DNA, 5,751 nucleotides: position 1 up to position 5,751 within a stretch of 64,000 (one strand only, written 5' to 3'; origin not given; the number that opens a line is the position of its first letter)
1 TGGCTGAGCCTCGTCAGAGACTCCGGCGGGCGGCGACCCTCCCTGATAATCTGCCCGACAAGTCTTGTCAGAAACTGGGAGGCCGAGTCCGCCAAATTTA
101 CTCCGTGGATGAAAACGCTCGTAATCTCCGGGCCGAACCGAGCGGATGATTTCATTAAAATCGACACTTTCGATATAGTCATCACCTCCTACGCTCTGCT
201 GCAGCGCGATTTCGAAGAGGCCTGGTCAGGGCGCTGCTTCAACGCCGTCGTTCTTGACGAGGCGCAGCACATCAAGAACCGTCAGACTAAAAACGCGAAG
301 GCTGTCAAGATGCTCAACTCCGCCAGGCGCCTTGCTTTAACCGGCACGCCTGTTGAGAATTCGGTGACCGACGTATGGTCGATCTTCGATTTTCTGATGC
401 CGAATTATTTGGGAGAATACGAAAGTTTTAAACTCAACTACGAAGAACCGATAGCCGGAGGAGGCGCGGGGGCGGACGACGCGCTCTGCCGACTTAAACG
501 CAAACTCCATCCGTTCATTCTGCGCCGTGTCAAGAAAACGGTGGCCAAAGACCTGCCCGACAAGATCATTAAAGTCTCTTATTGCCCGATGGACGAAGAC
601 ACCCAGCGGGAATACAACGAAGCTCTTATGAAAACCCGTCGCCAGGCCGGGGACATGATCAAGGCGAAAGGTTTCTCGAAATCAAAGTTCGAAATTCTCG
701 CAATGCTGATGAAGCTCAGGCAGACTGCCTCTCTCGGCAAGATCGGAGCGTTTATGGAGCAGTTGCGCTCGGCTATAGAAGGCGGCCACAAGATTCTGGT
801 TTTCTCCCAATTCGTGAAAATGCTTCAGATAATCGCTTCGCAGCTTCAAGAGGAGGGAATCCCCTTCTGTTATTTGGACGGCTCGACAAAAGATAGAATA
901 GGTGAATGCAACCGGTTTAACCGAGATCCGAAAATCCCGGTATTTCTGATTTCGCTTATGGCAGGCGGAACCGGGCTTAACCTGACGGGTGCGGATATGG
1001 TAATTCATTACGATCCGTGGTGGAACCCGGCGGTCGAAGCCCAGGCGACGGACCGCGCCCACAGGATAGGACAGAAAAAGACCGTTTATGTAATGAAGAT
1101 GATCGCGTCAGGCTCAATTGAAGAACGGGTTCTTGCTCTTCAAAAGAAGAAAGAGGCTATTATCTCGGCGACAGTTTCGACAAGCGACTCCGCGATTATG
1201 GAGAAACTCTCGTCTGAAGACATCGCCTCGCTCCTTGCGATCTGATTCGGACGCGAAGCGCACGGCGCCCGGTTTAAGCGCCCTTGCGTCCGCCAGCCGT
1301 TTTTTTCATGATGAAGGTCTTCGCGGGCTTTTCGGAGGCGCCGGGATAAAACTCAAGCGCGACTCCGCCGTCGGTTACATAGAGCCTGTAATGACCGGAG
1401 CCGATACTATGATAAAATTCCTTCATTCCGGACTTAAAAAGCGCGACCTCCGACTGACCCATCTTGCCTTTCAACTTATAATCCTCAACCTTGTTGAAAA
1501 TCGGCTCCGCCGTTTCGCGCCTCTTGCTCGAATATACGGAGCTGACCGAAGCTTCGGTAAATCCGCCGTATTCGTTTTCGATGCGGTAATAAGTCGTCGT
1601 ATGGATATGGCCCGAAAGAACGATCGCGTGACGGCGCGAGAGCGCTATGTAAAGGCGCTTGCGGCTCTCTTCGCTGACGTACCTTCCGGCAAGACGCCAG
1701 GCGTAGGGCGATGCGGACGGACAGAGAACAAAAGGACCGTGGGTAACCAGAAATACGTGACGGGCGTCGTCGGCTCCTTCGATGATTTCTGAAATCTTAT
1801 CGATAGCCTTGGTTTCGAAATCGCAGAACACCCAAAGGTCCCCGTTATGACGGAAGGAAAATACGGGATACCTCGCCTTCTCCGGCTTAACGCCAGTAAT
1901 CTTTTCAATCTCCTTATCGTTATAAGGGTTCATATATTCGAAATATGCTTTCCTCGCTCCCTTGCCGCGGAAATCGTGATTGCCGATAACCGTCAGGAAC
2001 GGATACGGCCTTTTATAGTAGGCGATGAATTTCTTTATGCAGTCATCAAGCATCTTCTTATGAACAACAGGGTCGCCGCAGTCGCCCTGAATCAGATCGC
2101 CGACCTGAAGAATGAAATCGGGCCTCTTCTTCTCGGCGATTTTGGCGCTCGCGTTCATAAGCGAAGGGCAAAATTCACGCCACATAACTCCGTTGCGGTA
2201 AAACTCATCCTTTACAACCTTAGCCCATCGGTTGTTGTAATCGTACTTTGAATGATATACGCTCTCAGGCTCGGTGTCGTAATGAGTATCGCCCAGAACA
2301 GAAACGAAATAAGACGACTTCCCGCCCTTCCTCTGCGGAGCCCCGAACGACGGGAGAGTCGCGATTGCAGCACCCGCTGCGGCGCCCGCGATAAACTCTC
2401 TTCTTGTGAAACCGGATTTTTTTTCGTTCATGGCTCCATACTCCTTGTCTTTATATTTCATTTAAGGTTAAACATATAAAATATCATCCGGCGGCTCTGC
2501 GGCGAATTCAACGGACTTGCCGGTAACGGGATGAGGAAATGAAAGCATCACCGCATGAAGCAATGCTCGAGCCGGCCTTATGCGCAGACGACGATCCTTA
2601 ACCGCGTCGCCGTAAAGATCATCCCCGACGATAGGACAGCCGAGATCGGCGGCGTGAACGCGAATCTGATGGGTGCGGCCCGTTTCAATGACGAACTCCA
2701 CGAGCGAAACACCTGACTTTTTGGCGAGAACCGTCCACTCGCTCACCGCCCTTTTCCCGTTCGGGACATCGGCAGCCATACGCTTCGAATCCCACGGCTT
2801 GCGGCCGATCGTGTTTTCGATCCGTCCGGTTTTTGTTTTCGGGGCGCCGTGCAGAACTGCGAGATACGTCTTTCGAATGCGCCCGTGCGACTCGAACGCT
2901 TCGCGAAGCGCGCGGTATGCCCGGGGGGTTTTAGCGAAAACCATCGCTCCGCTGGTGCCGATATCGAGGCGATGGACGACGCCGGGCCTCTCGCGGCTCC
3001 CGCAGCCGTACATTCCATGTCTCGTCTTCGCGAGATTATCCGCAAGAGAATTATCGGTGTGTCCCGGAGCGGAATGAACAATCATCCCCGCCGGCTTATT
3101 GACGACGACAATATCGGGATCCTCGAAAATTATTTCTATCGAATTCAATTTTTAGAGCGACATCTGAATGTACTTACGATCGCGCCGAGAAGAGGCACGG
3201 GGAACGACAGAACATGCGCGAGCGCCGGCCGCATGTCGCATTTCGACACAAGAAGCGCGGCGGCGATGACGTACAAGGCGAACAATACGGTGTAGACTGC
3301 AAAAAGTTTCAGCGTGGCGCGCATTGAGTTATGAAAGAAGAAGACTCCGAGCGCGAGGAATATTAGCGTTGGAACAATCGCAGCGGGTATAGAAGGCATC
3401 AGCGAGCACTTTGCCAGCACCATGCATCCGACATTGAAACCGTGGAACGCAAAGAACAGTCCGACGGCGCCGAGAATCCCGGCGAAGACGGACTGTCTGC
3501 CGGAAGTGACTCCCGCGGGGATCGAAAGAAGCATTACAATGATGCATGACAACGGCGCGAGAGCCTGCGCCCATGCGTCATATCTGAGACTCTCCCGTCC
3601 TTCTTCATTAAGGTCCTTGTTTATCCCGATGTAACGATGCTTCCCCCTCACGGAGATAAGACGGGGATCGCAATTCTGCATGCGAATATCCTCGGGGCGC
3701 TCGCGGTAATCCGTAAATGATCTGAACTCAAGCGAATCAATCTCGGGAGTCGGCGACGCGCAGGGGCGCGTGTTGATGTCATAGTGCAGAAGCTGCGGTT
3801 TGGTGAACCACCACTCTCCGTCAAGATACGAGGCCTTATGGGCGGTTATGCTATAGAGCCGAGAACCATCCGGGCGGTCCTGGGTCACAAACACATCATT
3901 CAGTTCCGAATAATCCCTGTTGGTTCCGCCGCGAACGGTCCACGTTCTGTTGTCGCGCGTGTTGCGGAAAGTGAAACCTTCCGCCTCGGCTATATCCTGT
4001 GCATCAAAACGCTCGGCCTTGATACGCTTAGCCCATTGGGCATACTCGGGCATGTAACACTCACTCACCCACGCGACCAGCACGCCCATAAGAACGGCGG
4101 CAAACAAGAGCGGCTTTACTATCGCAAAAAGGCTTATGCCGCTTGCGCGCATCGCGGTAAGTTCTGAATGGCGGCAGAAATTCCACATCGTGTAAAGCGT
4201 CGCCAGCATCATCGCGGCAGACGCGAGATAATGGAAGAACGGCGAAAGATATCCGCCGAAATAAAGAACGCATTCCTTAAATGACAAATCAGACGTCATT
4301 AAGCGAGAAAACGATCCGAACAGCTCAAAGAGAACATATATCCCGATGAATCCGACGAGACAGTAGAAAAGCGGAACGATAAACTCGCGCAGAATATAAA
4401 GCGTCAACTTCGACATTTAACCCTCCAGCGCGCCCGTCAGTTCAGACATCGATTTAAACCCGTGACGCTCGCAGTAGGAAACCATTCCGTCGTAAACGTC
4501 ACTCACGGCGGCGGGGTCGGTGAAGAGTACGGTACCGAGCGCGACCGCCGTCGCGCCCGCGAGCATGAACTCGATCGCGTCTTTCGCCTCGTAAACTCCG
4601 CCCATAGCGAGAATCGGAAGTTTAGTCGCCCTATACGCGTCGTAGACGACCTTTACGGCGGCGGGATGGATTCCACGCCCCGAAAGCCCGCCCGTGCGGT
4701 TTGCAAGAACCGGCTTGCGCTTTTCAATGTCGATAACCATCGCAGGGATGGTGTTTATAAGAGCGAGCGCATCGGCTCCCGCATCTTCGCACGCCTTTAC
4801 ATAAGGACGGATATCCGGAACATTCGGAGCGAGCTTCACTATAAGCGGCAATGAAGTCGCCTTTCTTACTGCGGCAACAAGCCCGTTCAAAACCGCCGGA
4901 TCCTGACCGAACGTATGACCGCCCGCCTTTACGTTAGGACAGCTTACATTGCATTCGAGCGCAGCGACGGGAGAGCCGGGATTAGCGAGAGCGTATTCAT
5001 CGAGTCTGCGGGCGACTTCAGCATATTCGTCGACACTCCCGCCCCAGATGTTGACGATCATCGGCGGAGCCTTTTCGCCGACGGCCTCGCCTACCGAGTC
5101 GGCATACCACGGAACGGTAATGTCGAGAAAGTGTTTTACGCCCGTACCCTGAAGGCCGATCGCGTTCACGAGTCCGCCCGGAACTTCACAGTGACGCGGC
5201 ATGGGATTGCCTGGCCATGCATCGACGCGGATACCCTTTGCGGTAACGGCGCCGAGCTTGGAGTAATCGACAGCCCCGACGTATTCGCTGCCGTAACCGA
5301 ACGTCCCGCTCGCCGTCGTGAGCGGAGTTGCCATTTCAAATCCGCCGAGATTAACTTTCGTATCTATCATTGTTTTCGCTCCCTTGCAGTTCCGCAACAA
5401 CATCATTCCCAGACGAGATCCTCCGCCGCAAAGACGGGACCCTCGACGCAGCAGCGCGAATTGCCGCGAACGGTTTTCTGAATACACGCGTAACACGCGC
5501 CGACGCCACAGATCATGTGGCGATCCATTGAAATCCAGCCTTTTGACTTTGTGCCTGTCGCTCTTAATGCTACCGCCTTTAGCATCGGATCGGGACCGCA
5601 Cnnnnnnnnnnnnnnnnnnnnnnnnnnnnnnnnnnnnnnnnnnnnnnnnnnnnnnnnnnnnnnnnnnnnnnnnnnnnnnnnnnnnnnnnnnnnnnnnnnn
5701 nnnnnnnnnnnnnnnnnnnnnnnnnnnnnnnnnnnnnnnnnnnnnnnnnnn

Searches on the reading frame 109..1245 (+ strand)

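Call 61: search_protein_families(library=pfam, proteins=[window:109-1245:+], max_evalue=0.00001)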
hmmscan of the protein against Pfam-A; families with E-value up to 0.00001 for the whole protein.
window:109-1245:+ (378 aa): 2 families
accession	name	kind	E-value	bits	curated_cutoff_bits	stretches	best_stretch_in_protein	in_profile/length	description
PF00176.29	SNF2-rel_dom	-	7.8e-42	143.8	24.9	1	9-206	87-284/290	SNF2-related domain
PF00271.37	Helicase_C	-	2e-23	83.2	23.5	1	217-321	8-110/110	Helicase conserved C-terminal domain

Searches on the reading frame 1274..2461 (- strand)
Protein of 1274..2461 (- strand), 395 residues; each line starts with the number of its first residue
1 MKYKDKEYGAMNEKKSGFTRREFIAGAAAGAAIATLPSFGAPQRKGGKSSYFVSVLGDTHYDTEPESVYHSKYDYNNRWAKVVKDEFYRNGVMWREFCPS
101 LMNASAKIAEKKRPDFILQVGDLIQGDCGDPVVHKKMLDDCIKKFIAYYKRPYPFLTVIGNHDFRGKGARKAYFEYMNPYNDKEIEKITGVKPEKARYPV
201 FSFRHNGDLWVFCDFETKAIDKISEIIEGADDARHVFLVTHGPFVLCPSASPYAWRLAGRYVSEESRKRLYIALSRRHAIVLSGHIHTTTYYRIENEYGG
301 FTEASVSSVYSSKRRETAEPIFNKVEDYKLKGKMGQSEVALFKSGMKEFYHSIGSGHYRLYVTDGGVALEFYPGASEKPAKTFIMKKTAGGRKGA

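Call 61: search_protein_families(library=pfam, proteins=[window:1274-2461:-], max_evalue=0.00001)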
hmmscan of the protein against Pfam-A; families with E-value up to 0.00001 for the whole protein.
window:1274-2461:- (395 aa): 1 family
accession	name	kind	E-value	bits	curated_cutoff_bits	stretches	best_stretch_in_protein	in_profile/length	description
PF00149.33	Metallophos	-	1.2e-12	49.1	21.5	1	55-288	5-190/191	Calcineurin-like phosphoesterase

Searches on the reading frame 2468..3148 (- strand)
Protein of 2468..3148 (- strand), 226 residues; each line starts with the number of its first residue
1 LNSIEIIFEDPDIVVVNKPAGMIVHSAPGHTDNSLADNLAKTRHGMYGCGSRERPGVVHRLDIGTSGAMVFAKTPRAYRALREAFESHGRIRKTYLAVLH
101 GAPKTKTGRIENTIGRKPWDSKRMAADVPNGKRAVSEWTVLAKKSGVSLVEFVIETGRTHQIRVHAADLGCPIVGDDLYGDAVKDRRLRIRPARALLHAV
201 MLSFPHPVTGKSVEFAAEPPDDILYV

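Call 61: search_protein_families(library=pfam, proteins=[window:2468-3148:-], max_evalue=0.00001)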
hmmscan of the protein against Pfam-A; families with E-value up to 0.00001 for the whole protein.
window:2468-3148:- (226 aa): 1 family
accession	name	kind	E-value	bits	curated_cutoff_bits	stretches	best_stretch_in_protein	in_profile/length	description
PF00849.27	PseudoU_synth_2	-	5.3e-35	121.3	26.8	1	12-167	1-151/152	RNA pseudouridylate synthase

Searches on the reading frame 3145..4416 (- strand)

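Call 61: search_protein_families(library=pfam, proteins=[window:3145-4416:-], max_evalue=0.00001)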
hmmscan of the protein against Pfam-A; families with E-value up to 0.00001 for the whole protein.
window:3145-4416:- (423 aa): 1 family
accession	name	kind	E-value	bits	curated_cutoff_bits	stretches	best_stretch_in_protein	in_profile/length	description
PF03739.19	LptF_LptG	-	2e-52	178.8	27.9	1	7-361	2-351/353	Lipopolysaccharide export system permease LptF/LptG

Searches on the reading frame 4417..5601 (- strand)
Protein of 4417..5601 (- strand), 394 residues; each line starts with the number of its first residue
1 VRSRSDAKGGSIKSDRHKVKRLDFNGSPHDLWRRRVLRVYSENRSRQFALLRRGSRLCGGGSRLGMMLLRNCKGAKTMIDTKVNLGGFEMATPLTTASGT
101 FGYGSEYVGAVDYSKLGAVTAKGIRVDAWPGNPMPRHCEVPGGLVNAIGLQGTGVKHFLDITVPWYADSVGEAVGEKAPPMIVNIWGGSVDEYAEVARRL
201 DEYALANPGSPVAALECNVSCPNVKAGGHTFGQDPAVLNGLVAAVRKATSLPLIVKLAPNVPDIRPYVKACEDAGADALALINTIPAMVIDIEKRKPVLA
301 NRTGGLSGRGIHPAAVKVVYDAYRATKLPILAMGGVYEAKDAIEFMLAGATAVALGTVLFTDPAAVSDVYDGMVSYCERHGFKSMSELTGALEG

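Call 61: search_protein_families(library=pfam, proteins=[window:4417-5601:-], max_evalue=0.00001)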
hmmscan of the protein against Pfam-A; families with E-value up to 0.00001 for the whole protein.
window:4417-5601:- (394 aa): 1 family
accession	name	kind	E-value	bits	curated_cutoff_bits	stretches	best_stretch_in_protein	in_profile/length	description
PF01180.27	DHO_dh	-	2.1e-65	221.3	27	1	82-373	3-287/291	Dihydroorotate dehydrogenase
